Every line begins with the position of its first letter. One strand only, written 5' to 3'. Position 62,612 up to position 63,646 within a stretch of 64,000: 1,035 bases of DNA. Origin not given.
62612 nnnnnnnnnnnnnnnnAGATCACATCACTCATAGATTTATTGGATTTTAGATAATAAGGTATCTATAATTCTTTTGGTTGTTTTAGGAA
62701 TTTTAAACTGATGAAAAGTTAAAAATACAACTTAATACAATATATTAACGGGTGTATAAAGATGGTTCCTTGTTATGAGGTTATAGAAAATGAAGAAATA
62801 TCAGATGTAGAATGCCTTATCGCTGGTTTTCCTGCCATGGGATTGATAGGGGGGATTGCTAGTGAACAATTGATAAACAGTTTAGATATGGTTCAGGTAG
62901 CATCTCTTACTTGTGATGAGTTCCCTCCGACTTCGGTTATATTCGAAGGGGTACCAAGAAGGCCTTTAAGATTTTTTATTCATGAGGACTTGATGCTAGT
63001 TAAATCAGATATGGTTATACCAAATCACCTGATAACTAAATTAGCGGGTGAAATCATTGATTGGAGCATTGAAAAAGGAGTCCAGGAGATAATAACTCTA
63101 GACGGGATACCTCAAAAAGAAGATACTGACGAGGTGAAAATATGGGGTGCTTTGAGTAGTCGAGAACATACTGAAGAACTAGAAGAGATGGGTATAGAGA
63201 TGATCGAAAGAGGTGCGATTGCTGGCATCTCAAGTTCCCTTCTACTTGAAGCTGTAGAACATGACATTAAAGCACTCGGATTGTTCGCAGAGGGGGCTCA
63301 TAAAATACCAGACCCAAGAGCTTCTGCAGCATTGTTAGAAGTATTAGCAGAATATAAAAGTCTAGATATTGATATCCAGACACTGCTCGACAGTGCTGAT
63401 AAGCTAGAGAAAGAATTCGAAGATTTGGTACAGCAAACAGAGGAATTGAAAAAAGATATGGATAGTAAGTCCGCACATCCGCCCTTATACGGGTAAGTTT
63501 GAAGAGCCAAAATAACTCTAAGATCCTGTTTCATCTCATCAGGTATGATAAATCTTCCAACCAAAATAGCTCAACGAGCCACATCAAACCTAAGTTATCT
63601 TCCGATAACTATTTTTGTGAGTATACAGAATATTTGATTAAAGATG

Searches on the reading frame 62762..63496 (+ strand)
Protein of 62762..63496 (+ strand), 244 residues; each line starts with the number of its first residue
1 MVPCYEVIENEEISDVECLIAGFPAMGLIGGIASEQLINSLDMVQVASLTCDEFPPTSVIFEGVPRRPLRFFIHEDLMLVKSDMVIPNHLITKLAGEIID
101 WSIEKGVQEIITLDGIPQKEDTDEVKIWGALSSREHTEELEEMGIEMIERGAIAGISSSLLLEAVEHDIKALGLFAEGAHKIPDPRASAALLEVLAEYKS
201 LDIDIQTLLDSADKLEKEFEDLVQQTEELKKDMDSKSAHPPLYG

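Call 24: search_protein_families(library=pfam, proteins=[window:62762-63496:+], max_evalue=0.00001)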
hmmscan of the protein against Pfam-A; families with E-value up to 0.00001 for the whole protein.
window:62762-63496:+ (244 aa): 1 family
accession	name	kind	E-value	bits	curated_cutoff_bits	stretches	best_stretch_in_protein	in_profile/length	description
PF09754.15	PAC2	-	2.6e-42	145.5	25.8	1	19-222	1-214/215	PAC2 family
